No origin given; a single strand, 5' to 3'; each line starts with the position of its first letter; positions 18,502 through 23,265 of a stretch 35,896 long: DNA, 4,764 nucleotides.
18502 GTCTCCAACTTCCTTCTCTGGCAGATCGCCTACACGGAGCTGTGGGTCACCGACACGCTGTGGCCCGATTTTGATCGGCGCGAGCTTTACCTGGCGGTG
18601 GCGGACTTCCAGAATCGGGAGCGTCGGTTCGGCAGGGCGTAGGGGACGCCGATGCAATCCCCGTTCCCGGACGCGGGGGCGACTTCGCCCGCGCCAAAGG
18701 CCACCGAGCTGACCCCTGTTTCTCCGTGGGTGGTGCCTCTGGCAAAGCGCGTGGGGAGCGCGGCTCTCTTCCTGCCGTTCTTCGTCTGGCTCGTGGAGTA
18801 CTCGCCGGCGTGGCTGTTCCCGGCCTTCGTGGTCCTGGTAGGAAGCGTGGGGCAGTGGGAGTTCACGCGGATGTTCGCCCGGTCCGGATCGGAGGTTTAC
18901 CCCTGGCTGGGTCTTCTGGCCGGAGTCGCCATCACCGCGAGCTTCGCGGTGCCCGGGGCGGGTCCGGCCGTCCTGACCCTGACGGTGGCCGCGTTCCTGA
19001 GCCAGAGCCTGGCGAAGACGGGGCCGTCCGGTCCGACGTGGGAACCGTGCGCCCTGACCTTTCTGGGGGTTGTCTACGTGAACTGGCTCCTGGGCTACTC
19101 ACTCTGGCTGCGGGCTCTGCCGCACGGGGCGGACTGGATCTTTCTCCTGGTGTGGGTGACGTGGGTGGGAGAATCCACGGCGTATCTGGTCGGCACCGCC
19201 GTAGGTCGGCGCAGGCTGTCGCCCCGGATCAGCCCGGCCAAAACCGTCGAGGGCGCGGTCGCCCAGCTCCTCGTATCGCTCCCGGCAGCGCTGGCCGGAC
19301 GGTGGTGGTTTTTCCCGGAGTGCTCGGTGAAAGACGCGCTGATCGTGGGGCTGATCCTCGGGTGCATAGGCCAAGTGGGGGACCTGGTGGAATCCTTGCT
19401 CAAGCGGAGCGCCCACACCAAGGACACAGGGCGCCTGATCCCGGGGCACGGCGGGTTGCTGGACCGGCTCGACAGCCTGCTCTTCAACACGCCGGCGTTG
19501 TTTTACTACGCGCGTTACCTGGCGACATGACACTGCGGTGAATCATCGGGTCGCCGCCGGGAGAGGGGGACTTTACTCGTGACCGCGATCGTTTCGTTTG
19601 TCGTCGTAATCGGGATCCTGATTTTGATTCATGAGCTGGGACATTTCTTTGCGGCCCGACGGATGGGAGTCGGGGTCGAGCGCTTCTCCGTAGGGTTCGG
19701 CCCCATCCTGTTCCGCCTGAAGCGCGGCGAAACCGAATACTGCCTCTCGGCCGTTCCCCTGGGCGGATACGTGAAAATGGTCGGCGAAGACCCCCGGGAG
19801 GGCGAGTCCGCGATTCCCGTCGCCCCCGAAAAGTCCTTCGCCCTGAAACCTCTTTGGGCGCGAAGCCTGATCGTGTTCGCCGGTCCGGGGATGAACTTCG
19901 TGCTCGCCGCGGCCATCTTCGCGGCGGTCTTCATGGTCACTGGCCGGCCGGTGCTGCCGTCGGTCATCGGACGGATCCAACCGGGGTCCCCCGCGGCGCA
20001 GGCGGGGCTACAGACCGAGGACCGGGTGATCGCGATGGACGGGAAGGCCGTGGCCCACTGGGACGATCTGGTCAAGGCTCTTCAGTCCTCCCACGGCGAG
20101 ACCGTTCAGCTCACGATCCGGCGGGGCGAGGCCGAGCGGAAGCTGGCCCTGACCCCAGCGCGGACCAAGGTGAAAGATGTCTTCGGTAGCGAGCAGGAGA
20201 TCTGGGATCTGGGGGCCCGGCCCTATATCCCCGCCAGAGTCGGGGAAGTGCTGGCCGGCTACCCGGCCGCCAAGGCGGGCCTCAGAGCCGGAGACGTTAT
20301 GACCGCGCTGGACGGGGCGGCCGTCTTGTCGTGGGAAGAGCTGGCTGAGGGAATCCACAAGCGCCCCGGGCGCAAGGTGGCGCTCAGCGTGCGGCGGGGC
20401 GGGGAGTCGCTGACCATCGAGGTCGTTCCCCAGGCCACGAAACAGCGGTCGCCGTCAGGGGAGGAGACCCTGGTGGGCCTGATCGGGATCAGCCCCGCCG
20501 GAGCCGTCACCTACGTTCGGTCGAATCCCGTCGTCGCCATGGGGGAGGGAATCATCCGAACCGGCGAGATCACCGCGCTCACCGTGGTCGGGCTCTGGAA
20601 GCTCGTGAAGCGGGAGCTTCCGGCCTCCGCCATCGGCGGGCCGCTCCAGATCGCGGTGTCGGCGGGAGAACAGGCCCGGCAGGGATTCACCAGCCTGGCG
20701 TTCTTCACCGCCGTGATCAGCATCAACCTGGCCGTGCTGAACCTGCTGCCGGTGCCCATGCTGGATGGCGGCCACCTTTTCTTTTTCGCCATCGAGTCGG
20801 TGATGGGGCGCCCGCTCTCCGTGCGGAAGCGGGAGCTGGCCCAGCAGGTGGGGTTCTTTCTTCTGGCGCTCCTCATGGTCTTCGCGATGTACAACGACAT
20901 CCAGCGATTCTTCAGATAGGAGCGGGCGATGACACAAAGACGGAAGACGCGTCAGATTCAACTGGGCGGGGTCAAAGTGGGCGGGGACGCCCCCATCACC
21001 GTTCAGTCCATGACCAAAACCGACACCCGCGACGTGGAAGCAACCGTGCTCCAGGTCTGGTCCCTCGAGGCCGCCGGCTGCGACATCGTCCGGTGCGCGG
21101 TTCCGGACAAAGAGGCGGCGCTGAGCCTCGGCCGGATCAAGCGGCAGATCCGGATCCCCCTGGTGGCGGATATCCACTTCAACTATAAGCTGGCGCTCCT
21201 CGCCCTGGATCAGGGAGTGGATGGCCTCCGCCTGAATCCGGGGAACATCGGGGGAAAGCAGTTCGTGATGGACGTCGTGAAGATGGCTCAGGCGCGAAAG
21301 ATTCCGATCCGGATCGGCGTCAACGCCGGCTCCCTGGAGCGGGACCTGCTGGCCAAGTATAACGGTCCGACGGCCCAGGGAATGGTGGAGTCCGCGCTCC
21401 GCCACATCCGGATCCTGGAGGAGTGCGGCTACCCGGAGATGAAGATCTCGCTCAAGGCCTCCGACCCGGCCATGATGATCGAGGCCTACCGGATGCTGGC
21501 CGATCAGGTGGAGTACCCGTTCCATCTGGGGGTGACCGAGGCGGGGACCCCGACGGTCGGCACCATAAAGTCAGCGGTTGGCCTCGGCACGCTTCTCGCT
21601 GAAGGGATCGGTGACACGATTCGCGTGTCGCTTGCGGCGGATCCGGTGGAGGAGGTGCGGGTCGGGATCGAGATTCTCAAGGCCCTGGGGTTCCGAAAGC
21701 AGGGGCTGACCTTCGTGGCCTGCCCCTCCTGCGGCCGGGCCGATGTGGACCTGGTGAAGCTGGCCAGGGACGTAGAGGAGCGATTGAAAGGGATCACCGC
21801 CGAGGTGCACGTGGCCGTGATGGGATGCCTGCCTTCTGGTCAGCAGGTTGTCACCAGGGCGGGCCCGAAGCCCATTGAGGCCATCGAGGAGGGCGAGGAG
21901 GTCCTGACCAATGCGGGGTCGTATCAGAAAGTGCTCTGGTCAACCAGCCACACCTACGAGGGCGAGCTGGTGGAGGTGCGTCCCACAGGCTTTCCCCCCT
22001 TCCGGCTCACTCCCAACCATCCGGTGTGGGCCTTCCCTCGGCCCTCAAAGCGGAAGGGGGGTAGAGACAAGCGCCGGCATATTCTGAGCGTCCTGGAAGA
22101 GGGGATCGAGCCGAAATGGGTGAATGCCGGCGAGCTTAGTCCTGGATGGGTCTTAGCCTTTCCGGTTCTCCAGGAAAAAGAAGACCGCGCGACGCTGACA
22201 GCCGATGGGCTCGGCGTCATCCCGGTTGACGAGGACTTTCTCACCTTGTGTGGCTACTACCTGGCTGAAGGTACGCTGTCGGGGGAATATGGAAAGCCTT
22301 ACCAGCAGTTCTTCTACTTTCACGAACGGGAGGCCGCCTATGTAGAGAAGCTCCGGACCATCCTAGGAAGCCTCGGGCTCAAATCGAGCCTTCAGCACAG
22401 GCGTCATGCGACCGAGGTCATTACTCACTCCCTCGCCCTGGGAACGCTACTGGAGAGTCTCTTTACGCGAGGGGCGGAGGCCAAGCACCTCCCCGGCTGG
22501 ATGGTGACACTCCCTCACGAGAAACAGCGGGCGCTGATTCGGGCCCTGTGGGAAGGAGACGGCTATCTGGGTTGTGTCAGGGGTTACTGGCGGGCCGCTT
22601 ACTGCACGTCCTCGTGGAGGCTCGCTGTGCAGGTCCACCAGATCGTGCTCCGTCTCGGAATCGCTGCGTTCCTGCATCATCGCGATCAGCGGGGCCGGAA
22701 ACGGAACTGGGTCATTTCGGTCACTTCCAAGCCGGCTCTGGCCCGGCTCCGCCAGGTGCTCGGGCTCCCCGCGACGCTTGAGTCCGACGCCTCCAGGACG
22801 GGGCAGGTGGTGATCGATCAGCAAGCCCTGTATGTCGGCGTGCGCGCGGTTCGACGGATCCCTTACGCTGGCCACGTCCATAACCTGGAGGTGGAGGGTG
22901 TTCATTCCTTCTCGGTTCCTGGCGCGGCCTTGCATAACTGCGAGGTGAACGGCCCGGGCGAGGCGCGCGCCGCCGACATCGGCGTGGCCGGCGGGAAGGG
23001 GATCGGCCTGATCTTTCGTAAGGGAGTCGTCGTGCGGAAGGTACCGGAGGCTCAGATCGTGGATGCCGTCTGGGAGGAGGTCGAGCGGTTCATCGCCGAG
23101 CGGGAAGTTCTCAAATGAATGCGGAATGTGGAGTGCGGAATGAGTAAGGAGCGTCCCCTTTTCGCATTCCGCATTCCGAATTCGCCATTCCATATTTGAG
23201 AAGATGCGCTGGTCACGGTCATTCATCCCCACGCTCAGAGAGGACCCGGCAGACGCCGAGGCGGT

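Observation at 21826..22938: Full-size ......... intein inside the essential isoprenoid enzyme IspG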

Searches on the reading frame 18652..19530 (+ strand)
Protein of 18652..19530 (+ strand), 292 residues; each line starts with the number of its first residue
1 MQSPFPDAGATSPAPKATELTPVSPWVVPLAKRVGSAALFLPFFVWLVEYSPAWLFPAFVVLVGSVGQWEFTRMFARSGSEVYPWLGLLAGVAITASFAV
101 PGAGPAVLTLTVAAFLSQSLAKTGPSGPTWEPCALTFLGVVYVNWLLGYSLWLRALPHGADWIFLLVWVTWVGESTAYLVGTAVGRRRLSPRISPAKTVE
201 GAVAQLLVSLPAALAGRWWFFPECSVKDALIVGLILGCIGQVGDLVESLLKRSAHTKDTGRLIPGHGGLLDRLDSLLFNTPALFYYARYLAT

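Call 51: search_protein_families(library=pfam, proteins=[window:18652-19530:+], max_evalue=0.00001)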
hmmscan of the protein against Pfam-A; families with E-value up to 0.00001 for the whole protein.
window:18652-19530:+ (292 aa): 1 family
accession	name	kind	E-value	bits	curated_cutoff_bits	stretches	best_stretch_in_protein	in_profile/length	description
PF01148.25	CTP_transf_1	-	2.4e-54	185.4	24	1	32-289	2-263/264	Cytidylyltransferase family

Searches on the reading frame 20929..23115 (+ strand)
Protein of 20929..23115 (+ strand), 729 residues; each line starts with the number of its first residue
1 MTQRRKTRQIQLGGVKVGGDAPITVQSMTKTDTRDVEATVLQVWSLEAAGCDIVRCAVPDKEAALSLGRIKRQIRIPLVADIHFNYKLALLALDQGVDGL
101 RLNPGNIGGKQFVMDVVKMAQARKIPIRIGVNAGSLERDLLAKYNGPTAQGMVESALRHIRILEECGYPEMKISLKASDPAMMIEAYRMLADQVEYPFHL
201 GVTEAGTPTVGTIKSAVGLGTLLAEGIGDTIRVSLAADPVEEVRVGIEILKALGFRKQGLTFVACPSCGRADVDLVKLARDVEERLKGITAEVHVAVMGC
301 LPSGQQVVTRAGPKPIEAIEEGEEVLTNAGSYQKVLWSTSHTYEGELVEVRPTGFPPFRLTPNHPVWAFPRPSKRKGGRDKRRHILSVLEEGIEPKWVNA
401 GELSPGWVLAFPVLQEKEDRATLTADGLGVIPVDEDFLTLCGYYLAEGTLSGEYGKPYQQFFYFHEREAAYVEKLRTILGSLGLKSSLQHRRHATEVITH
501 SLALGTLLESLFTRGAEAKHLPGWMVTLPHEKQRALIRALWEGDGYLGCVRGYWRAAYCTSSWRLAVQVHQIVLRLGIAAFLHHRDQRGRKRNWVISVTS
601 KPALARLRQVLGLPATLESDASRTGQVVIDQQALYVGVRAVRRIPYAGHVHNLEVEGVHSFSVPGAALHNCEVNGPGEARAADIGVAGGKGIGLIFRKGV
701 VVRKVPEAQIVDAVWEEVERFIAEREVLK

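Call 4: search_protein_families(library=pfam, proteins=[window:20929-23115:+], max_evalue=1)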
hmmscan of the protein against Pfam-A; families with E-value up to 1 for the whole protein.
window:20929-23115:+ (729 aa): 5 families
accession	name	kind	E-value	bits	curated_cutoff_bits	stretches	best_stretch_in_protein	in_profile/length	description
PF04551.19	GcpE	-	1.8e-143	478.1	32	2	7-304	1-298/343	GcpE protein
PF14528.11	LAGLIDADG_3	-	2.7e-12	47.2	22.5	2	531-611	1-81/82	LAGLIDADG-like domain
PF13403.11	Hint_2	-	1e-06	29.6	28.4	1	300-353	2-55/147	Hint domain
PF13378.12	MR_MLE_C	-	0.01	16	29.4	1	64-134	85-157/219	Enolase C-terminal domain-like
PF14890.11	Intein_splicing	-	0.047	13.9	35.8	1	389-670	95-155/155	Intein splicing domain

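Call 5: search_protein_families(library=ncbifam, proteins=[window:20929-23115:+], max_evalue=0.1)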
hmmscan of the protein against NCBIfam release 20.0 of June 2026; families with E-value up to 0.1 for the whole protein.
window:20929-23115:+ (729 aa): 10 families
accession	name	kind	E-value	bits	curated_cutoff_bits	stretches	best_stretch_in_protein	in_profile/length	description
NF001540.0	PRK00366.1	equivalog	1.6e-143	477.9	345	2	2-301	11-311/364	flavodoxin-dependent (E)-4-hydroxy-3-methylbut-2-enyl-diphosphate synthase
TIGR00612.1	ispG_gcpE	equivalog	1.6e-121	405.8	280.25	2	4-304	1-311/357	(E)-4-hydroxy-3-methylbut-2-enyl-diphosphate synthase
NF001912.0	PRK00694.1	equivalog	2.2e-68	231.3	1045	3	126-252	160-290/606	4-hydroxy-3-methylbut-2-en-1-yl diphosphate synthase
NF002534.0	PRK02048.1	equivalog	3.1e-65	221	886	4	115-249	145-283/613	4-hydroxy-3-methylbut-2-en-1-yl diphosphate synthase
NF005852.0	PRK07773.1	equivalog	1.1e-09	37.1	780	1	510-614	589-697/886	replicative DNA helicase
NF038098.1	GyrA_w_intein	exception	3.3e-06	25.3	1850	1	505-588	308-392/1232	intein-containing DNA gyrase subunit A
NF045703.1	rSAM_Tes_intein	exception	7.1e-05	20.8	1700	1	472-664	399-603/1040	tetraether lipid synthase Tes, intein-containing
NF007072.0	PRK09519.1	equivalog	8.7e-05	21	1024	1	426-593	351-522/790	intein-containing recombinase RecA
NF011303.0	PRK14715.1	equivalog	0.00036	17.7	1585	1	435-548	1118-1229/1627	DNA-directed DNA polymerase II large subunit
NF045653.1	TyIsonSynPvcA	equivalog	0.013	14.4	600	1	207-250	224-267/315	L-tyrosine isonitrile synthase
